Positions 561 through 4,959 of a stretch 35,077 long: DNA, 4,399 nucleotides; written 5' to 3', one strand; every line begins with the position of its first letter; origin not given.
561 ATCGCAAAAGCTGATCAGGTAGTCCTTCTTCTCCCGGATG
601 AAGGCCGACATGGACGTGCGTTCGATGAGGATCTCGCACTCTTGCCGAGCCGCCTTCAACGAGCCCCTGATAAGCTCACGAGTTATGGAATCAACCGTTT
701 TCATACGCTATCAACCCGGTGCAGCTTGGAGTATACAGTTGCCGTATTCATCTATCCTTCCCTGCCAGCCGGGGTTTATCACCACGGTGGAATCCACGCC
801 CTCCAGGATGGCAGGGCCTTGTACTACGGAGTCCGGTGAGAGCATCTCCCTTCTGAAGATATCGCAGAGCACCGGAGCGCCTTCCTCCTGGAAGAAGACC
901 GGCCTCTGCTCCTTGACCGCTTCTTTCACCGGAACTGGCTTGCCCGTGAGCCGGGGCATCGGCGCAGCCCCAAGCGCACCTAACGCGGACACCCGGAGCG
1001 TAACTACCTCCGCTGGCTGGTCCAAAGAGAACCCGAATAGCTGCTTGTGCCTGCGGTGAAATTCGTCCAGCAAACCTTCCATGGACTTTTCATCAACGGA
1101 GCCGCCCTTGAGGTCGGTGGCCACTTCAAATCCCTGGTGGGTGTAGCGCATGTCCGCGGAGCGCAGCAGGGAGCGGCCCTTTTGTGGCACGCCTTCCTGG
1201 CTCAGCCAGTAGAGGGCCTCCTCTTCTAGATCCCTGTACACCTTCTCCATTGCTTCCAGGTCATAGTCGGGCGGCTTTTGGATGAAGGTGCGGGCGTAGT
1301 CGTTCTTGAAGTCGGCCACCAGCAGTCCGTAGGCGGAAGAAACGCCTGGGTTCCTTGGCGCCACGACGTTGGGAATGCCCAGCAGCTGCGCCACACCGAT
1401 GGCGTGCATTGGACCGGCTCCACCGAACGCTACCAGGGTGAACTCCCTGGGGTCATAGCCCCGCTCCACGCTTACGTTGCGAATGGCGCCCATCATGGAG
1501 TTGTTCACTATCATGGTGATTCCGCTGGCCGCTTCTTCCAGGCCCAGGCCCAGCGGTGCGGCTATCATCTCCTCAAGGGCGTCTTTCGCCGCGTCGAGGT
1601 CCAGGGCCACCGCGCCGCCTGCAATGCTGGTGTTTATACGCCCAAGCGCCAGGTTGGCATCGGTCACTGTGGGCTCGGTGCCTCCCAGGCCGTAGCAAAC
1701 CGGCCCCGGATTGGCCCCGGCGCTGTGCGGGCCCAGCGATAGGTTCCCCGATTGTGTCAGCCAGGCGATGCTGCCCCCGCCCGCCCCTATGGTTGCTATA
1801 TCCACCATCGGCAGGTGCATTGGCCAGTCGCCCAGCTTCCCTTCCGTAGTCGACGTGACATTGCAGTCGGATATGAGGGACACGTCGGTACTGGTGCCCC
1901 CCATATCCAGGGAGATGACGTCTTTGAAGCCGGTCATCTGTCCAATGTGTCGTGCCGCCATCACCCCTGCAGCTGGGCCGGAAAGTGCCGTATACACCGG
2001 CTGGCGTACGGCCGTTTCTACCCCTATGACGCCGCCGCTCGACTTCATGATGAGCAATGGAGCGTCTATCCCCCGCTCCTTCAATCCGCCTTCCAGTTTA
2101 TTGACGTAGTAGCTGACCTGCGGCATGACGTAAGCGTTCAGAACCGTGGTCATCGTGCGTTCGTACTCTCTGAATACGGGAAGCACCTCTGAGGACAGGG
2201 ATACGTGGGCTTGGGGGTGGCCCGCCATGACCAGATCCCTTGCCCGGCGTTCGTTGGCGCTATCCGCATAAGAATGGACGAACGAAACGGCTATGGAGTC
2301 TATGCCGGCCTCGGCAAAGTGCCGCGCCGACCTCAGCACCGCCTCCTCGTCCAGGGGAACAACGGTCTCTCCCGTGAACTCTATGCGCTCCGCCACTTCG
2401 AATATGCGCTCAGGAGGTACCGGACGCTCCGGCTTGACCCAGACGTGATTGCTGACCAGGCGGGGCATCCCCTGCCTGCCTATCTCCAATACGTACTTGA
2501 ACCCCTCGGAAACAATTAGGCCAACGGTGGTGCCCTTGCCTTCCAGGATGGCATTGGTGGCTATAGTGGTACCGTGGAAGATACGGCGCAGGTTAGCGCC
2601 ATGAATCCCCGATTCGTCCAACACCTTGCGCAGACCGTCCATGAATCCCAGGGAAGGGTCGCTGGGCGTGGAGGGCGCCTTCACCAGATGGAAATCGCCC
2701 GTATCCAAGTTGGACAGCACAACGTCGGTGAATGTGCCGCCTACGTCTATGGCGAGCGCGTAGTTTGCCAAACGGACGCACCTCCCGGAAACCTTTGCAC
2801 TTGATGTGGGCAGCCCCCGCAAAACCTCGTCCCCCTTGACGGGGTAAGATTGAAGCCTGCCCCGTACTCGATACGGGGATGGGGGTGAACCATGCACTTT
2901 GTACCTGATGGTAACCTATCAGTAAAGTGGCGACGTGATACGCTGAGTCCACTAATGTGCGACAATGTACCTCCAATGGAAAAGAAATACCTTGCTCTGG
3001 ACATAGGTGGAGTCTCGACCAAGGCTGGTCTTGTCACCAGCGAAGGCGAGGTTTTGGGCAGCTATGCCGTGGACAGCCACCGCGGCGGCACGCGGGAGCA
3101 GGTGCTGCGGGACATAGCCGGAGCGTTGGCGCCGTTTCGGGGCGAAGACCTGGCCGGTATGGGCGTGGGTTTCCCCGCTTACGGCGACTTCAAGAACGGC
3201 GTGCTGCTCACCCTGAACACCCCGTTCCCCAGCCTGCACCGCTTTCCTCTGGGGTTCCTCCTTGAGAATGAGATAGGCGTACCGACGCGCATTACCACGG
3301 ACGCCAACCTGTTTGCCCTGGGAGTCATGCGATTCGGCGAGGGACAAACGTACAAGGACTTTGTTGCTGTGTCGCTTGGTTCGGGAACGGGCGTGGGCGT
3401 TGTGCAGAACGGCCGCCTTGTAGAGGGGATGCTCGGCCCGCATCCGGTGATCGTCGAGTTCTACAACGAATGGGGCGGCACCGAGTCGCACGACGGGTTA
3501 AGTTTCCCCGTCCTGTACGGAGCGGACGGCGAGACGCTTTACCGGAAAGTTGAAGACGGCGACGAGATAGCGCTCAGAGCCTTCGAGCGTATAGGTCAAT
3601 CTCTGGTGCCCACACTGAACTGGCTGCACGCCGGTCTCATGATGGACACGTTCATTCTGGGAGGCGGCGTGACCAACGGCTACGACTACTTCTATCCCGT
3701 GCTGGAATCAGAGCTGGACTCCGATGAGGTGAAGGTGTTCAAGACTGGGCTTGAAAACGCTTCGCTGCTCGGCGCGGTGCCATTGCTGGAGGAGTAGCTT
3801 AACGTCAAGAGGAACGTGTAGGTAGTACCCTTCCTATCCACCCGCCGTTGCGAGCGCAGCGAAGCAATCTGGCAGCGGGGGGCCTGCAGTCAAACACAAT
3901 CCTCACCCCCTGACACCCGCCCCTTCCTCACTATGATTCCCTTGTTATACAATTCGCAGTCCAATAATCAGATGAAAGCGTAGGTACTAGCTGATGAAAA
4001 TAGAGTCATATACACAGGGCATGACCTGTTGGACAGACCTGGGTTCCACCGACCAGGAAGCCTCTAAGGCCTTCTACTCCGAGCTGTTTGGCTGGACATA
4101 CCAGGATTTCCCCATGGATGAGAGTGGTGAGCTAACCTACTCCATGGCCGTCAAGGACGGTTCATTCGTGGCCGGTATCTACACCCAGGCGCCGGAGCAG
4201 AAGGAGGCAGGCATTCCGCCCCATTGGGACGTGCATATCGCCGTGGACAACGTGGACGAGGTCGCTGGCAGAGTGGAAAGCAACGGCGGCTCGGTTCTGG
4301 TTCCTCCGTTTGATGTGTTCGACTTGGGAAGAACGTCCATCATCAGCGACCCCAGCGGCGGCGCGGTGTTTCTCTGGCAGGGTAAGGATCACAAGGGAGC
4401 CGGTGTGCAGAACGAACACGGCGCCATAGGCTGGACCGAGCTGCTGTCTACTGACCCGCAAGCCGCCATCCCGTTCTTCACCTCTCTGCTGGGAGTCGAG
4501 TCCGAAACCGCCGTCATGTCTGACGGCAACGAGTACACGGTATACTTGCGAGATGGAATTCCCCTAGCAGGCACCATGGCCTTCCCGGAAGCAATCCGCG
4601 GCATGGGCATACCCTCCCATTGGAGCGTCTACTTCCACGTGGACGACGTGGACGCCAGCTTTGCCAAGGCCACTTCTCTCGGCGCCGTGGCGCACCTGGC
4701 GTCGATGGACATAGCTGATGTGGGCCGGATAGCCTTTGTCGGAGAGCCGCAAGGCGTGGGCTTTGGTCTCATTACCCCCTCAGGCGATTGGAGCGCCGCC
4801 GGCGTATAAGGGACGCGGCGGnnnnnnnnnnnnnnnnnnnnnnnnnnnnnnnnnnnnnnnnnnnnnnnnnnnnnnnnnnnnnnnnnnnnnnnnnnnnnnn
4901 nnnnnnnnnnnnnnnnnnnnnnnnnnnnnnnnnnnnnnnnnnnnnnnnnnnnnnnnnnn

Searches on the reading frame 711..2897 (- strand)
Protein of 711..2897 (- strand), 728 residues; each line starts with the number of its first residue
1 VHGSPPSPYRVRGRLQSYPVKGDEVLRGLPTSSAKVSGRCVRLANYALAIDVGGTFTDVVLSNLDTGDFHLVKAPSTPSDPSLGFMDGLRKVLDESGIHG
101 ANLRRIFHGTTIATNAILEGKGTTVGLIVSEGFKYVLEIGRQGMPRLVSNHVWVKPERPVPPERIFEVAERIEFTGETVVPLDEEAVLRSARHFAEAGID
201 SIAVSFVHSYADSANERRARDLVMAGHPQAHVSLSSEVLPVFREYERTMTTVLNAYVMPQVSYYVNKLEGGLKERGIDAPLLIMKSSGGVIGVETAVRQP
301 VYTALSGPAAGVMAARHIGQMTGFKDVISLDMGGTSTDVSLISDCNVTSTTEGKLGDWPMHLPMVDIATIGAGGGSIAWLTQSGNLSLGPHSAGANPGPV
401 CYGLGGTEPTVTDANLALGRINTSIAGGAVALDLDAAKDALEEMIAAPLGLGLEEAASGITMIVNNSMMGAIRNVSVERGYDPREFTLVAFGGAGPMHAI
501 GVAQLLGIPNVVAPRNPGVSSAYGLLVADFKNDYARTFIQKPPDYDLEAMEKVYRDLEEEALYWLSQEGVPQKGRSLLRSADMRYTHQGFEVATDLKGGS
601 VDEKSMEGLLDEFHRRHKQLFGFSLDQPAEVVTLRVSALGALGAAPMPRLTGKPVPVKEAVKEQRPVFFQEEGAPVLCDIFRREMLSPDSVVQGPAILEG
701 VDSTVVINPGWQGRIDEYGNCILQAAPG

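Call 71: search_protein_families(library=pfam, proteins=[window:711-2897:-], max_evalue=0.001)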
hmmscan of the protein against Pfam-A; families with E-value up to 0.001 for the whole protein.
window:711-2897:- (728 aa): 3 families
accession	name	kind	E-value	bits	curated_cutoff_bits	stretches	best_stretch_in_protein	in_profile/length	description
PF01968.24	Hydantoinase_A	-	1.6e-97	326.7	22.9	1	247-533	1-290/291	Hydantoinase/oxoprolinase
PF05378.19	Hydant_A_N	-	4.8e-50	170.2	25.2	1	48-222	2-171/176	Hydantoinase/oxoprolinase N-terminal region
PF19278.4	Hydant_A_C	-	3.1e-12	46.7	21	1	548-718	12-185/193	Hydantoinase/oxoprolinase C-terminal domain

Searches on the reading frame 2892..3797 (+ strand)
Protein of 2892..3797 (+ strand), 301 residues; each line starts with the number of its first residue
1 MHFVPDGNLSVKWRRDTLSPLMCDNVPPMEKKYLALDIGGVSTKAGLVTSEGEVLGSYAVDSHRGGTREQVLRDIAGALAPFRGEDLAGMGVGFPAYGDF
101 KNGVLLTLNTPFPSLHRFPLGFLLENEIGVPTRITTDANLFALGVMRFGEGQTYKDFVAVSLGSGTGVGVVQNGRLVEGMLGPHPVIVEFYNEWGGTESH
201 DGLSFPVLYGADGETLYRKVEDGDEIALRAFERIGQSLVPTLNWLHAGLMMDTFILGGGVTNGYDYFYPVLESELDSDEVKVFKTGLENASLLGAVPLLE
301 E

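Call 71: search_protein_families(library=pfam, proteins=[window:2892-3797:+], max_evalue=0.001)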
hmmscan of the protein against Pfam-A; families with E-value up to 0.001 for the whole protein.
window:2892-3797:+ (301 aa): 1 family
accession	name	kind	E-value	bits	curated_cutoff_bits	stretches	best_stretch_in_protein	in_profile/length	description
PF00480.26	ROK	-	3.1e-26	93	22.9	1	33-184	1-152/294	ROK family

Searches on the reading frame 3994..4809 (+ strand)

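Call 71: search_protein_families(library=pfam, proteins=[window:3994-4809:+], max_evalue=0.001)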
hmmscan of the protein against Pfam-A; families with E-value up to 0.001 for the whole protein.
window:3994-4809:+ (271 aa): 3 families
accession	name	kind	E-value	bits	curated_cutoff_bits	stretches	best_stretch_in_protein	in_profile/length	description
PF00903.31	Glyoxalase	-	3.1e-16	60.3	20.6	1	16-122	7-116/121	Glyoxalase/Bleomycin resistance protein/Dioxygenase superfamily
PF18029.7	Glyoxalase_6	-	1.1e-09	39.3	23.6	1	18-122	6-100/106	Glyoxalase-like domain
PF22677.2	Ble-like_N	-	5.4e-05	23.3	24.5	1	20-42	11-33/41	Bleomycin resistance protein-like N-terminal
